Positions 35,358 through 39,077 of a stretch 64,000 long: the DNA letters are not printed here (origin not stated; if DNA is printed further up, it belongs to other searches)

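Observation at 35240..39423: Insulated three-gene orphan operon centred on a 1139-aa HExxH protein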

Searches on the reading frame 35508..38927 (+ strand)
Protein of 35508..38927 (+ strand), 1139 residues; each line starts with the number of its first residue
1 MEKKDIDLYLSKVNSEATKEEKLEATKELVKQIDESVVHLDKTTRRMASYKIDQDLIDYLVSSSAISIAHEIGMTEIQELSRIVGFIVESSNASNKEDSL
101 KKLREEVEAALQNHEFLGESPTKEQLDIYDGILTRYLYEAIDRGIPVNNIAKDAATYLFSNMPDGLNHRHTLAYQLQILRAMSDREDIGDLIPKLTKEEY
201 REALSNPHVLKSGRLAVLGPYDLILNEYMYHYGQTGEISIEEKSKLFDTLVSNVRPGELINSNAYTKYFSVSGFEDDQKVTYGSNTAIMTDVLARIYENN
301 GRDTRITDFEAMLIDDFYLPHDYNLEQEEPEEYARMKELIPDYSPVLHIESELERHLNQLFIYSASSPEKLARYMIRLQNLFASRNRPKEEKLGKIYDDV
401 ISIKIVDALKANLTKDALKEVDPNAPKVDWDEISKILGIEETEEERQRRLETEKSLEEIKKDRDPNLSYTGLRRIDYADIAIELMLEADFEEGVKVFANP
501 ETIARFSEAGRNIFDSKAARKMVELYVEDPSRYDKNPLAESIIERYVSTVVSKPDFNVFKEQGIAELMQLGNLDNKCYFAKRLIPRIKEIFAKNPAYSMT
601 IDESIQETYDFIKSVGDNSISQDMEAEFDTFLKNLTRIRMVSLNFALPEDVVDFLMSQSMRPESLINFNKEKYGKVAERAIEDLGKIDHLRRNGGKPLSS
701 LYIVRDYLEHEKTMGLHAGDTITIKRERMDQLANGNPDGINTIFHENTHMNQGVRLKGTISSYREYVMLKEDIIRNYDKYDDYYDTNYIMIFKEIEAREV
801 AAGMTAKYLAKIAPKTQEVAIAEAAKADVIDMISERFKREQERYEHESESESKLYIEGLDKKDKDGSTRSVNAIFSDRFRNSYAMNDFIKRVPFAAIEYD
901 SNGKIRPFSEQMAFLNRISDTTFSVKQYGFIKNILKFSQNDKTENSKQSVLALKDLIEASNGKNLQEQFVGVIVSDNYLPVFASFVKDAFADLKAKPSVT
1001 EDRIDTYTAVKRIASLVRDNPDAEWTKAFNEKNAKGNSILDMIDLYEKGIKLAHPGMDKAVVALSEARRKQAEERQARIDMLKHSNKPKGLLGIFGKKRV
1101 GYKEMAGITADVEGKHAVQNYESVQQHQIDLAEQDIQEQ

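Call 3: search_protein_families(library=pfam, proteins=[window:35508-38927:+], max_evalue=1)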
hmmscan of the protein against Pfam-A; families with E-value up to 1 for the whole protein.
window:35508-38927:+ (1139 aa): 1 family
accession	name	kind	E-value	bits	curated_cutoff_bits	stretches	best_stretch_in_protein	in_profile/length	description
PF18076.6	FGAR-AT_N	-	0.16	12.4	26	1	62-97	53-88/115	Formylglycinamide ribonucleotide amidotransferase N-terminal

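Call 4: search_protein_families(library=ncbifam, proteins=[window:35508-38927:+], max_evalue=1)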
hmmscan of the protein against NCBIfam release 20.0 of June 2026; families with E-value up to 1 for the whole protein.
window:35508-38927:+ (1139 aa): 1 family
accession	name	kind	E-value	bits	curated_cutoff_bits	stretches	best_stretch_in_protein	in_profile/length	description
TIGR04046.1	MSMEG_0569_nitr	hypoth_equivalog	0.046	12.7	498.35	1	750-825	252-328/400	MSMEG_0569 family flavin-dependent oxidoreductase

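Call 5: search_protein_families(library=padloc, proteins=[window:35508-38927:+], max_evalue=1)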
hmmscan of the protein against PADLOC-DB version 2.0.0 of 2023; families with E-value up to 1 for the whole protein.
window:35508-38927:+ (1139 aa): 0 families

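Call 6: search_solved_structures(query=window:35508-38927:+, max_evalue=10)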
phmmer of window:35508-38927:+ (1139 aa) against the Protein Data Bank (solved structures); distinct sequences matched with E-value up to 10: 0.

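Call 7: find_homologous_proteins(query=window:35508-38927:+, max_evalue=0.001)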
Query window:35508-38927:+ (1139 aa): 9 proteins with E <= 0.001 among 8000 candidates.
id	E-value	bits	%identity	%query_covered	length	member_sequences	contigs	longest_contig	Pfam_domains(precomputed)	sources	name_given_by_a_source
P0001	0.0e+0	2489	99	100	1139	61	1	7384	-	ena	-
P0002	0.0e+0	1530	62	99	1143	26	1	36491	-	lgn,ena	-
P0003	0.0e+0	1248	53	100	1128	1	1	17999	-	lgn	-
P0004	1.2e-257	876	42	99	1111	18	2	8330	-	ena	-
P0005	5.0e-253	861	42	99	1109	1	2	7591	-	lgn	-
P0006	2.9e-226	772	39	100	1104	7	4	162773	-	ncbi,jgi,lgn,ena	-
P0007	2.7e-197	677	36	99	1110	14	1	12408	-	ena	-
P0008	5.7e-188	646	34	99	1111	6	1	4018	-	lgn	-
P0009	1.2e-174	602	35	92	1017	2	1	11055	-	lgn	-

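Call 10: find_encoding_contigs(protein=P0006, flank=10000, max_places=4)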
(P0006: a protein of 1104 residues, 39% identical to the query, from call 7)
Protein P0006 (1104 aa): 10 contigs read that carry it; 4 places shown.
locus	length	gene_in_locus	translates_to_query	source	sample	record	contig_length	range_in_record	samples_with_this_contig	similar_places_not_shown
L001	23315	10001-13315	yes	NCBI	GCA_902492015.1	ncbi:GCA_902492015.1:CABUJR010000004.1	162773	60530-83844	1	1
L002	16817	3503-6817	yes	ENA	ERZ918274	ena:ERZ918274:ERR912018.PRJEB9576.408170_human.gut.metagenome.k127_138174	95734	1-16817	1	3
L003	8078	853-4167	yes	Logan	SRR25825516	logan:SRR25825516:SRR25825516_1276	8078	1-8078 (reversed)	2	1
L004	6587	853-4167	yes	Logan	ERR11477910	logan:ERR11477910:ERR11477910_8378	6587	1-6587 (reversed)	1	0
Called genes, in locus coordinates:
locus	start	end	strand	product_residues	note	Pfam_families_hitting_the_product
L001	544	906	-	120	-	-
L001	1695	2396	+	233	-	PF13560:HTH_31, PF01381:HTH_3, PF12844:HTH_19, PF13443:HTH_26 (weak)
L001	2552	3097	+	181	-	PF07638:Sigma70_ECF (faint), PF04542:Sigma70_r2, PF08281:Sigma70_r4_2, PF04545:Sigma70_r4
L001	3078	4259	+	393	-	-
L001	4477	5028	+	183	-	-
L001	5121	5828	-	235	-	-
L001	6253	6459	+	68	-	-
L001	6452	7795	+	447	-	PF04002:RadC (faint), PF12957:DUF3846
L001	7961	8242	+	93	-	-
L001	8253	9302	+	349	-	PF00589:Phage_integrase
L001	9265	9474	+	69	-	-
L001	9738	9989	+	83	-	-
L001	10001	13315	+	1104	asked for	-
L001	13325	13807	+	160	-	-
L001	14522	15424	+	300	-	PF01545:Cation_efflux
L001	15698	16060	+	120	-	PF01022:HTH_5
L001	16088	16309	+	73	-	PF00403:HMA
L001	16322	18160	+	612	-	PF00122:E1-E2_ATPase, PF00702:Hydrolase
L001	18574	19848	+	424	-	PF00278:Orn_DAP_Arg_deC, PF02784:Orn_Arg_deC_N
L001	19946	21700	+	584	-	PF00664:ABC_membrane, PF00005:ABC_tran, PF02463:SMC_N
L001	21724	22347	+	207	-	PF01725:Ham1p_like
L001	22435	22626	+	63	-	-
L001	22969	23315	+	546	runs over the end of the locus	PF02463:SMC_N, PF13476:AAA_23 (weak)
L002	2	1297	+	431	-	?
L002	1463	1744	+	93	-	-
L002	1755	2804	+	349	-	PF00589:Phage_integrase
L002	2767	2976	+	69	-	-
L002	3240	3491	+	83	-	-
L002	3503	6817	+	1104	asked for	-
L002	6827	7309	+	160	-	-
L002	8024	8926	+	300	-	PF01545:Cation_efflux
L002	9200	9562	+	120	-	PF01022:HTH_5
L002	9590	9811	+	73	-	PF00403:HMA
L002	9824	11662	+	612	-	PF00122:E1-E2_ATPase, PF00702:Hydrolase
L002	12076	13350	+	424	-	PF00278:Orn_DAP_Arg_deC, PF02784:Orn_Arg_deC_N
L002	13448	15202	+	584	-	PF00664:ABC_membrane, PF00005:ABC_tran, PF02463:SMC_N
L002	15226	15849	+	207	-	PF01725:Ham1p_like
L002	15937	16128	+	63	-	-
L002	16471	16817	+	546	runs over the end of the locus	PF02463:SMC_N, PF13476:AAA_23 (weak)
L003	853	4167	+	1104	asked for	-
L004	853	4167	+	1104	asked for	-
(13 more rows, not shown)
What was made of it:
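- In L001 and L002 the trio directly follows a tyrosine recombinase and lies near a DUF3846/RadC gene and an ECF sigma factor (call 10).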

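Call 12: find_encoding_contigs(protein=P0002, flank=10000, max_places=3)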
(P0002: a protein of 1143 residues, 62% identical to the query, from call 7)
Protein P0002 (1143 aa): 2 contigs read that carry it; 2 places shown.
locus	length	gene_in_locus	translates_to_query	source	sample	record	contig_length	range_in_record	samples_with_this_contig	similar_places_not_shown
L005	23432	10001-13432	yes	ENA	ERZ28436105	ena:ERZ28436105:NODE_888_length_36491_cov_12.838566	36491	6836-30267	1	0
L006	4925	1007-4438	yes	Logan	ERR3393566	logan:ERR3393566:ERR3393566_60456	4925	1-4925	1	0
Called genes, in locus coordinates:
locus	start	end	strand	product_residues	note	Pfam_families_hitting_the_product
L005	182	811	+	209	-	PF01351:RNase_HII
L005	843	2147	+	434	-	PF02885:Glycos_trans_3N, PF00591:Glycos_transf_3, PF07831:PYNP_C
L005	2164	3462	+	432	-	PF02885:Glycos_trans_3N, PF00591:Glycos_transf_3, PF07831:PYNP_C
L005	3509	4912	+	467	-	PF05343:Peptidase_M42 (faint), PF02127:Peptidase_M18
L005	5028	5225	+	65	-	-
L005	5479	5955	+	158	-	PF01257:2Fe-2S_thioredx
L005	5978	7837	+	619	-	PF01257:2Fe-2S_thioredx, PF01512:Complex1_51K, PF10589:NADH_4Fe-4S, PF00037:Fer4 (weak), PF12838:Fer4_7 (weak), PF13187:Fer4_9 (weak), PF13237:Fer4_10 (weak), PF00037:Fer4, +1 more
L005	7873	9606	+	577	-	PF00111:Fer2, PF13510:Fer2_4, PF10588:NADH-G_4Fe-4S_3, PF12838:Fer4_7, PF13237:Fer4_10 (weak), PF22117:Fer4_Nqo3, PF02906:Fe_hyd_lg_C, PF02256:Fe_hyd_SSU, +1 more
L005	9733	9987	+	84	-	-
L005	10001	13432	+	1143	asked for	-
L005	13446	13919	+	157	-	-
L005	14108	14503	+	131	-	-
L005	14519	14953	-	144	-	PF07670:Gate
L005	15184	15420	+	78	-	-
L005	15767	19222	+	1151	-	PF00176:SNF2-rel_dom (faint), PF17757:UvrB_inter, PF02559:CarD_TRCF_RID, PF00270:DEAD, PF04851:ResIII, PF00271:Helicase_C, PF03461:TRCF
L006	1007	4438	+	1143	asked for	-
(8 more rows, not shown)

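Call 13: find_encoding_contigs(protein=P0003, flank=10000, max_places=3)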
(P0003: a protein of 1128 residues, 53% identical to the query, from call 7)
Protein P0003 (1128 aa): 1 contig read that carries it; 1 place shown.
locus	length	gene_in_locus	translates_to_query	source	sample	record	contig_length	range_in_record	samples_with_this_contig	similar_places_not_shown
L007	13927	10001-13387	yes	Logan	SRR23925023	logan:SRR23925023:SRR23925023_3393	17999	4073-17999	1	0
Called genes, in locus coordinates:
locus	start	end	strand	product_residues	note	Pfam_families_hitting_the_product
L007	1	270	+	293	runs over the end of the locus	PF13529:Peptidase_C39_2, PF12385:Peptidase_C70 (faint), PF03412:Peptidase_C39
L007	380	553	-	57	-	-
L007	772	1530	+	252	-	-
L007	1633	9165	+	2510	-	PF01966:HD, PF24391:HD-CE (faint), PF00270:DEAD, PF04851:ResIII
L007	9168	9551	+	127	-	-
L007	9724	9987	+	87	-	-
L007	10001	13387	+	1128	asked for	-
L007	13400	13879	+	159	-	-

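Call 14: find_encoding_contigs(protein=P0007, flank=10000, max_places=3)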
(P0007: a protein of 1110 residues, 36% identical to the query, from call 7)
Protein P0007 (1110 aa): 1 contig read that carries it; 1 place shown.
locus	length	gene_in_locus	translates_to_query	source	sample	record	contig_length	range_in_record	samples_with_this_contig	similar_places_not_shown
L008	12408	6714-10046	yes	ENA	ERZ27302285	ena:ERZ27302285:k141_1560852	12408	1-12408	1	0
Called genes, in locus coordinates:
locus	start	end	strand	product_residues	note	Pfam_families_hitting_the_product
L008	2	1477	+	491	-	?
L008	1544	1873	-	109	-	-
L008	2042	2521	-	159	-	-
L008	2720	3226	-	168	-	-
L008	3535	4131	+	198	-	PF13521:AAA_28, PF02223:Thymidylate_kin (weak)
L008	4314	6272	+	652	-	PF00270:DEAD (faint), PF04851:ResIII, PF17757:UvrB_inter, PF27431:UvrB_3rd, PF00271:Helicase_C, PF12344:UvrB, PF02151:UVR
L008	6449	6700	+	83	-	-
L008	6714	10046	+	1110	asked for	-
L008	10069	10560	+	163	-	-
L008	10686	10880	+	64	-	-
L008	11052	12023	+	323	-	-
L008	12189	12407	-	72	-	?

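Call 15: find_encoding_contigs(protein=P0009, flank=10000, max_places=3)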
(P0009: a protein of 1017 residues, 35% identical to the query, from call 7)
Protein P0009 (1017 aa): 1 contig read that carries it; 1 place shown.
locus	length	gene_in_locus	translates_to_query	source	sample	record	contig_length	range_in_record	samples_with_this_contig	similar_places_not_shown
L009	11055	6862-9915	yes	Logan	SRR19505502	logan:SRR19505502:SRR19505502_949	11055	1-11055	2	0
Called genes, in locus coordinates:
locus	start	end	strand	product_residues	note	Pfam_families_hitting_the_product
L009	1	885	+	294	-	?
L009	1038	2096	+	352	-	PF00963:Cohesin (weak)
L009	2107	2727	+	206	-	PF04203:Sortase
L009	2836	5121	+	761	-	PF08239:SH3_3, PF02368:Big_2, PF00404:Dockerin_1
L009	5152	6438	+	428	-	PF12733:Cadherin-like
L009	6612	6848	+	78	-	-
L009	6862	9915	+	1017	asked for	-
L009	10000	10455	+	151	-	-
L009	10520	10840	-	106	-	-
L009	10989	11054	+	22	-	?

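Call 16: find_encoding_contigs(protein=P0004, flank=10000, max_places=3)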
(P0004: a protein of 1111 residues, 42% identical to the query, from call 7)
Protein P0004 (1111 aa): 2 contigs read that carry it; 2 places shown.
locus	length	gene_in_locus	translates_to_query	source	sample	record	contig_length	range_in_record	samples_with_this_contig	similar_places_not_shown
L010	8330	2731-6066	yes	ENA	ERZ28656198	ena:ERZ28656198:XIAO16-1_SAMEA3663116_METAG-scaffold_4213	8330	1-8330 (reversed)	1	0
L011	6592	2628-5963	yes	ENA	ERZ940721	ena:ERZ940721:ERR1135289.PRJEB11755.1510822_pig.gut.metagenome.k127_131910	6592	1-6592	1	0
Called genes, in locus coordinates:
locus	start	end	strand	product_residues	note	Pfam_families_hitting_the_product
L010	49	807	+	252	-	-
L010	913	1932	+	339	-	PF02504:FA_synthesis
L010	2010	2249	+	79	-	PF00550:PP-binding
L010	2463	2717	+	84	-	-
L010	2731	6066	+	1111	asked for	-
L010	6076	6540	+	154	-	-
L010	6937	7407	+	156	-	PF00636:Ribonuclease_3, PF14622:Ribonucleas_3_3, PF00035:dsrm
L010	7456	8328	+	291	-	?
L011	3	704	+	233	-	?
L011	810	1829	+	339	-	PF02504:FA_synthesis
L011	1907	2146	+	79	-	PF00550:PP-binding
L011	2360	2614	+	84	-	-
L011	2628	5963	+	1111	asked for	-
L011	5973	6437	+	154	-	-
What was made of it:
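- Each lineage has it at a different locus, sometimes splitting conserved gene pairs such as acpP-rnc (calls 14-16). Most contexts are plain chromosome (calls 12, 14-16).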

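Call 17: find_encoding_contigs(protein=P0005, flank=10000, max_places=3)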
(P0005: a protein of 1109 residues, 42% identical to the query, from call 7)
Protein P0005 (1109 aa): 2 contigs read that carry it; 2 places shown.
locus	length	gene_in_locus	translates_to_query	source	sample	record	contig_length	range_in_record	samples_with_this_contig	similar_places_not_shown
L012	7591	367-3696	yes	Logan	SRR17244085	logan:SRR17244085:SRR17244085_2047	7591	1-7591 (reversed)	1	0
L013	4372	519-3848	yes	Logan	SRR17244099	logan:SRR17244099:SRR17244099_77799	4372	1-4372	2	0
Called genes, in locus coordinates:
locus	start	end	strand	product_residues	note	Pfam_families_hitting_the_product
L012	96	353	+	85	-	-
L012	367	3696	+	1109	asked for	-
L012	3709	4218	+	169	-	-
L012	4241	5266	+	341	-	-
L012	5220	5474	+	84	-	-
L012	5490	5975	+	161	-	-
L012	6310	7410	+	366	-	-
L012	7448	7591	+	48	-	?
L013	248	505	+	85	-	-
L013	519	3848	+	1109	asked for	-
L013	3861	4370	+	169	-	?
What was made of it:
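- Functional linkage: the trio is present with every close homologue in seven different contexts (calls 10, 12-17).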
